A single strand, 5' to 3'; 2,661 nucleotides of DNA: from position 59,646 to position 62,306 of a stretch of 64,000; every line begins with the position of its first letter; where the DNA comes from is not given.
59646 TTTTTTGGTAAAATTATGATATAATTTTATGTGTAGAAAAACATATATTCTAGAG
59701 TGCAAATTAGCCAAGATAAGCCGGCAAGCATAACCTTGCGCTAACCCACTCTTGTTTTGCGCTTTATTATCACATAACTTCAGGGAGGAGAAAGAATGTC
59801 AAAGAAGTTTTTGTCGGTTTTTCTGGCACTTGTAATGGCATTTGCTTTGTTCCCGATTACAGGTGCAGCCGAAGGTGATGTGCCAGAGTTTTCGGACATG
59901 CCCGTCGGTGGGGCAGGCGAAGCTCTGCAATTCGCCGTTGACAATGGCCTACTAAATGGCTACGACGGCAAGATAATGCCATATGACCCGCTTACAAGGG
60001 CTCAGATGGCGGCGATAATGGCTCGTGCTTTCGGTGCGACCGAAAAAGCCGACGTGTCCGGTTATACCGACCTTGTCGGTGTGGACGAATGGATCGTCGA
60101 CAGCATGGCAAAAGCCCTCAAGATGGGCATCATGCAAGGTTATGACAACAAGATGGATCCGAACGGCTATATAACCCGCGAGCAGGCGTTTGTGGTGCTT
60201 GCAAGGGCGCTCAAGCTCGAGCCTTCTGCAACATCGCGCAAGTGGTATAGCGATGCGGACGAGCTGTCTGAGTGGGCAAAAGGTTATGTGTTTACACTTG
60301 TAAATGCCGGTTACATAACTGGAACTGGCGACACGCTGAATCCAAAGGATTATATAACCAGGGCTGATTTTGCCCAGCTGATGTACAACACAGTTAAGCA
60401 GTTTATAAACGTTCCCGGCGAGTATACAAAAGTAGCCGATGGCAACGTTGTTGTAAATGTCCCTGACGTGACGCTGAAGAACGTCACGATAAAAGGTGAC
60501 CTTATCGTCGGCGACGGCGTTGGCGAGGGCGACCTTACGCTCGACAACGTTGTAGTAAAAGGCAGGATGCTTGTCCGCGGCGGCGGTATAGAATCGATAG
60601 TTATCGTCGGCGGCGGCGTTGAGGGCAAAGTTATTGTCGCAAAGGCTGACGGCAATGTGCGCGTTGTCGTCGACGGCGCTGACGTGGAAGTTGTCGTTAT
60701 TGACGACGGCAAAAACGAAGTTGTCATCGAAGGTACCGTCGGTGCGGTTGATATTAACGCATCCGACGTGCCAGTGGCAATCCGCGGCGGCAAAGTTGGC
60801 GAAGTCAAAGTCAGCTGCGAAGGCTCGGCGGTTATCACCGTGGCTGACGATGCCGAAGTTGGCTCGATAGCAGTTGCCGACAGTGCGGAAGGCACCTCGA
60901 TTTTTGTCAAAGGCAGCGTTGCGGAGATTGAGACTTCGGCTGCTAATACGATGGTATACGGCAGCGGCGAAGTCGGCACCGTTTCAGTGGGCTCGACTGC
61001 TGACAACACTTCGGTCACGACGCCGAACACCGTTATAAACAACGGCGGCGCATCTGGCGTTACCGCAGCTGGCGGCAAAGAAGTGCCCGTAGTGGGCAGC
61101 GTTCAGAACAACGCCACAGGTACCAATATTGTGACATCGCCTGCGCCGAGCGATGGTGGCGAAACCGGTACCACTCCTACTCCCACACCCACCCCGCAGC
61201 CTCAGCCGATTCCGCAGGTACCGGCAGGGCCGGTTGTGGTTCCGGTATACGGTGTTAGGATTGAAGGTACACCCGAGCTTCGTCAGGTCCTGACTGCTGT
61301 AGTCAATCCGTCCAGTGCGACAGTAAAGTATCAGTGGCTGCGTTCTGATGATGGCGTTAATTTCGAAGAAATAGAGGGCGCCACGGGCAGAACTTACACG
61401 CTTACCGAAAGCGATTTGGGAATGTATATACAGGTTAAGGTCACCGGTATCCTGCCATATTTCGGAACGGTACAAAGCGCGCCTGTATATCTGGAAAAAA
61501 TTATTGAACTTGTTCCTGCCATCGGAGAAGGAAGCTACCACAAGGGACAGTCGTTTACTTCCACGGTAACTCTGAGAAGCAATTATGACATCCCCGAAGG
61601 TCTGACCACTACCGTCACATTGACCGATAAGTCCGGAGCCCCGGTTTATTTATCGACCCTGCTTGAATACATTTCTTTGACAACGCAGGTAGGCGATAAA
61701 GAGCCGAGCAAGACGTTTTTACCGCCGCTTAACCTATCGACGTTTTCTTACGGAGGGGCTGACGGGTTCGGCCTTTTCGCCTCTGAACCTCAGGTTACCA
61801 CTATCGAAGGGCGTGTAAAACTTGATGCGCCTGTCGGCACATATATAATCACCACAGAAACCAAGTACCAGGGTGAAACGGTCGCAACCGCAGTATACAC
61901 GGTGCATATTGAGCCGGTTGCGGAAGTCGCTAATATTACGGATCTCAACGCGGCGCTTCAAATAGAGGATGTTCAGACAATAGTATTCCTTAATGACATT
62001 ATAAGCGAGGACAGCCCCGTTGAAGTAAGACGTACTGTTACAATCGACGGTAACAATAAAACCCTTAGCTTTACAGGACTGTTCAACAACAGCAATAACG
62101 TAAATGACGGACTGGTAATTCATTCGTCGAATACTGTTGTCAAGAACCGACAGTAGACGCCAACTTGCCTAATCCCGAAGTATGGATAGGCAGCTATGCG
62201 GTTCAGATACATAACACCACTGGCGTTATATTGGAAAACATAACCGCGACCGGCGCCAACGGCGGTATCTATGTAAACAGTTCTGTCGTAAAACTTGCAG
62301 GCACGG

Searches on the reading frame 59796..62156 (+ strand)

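Call 14: search_protein_families(library=pfam, proteins=[window:59796-62156:+], max_evalue=0.01)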
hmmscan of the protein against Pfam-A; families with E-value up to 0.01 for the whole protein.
window:59796-62156:+ (786 aa): 3 families
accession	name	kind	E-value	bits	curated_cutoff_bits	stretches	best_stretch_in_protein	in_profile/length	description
PF00395.25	SLH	-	2.7e-24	85.3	20.8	3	90-131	2-43/44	S-layer homology domain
PF20585.4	Pectate_lyase_5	-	1.2e-05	25.8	24.3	1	709-784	2-90/126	Putative pectate lyase-like adhesive domain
PF23197.1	IG_AIR9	-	0.0016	18.6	27.5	1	510-550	31-71/87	AIR9 A9 domain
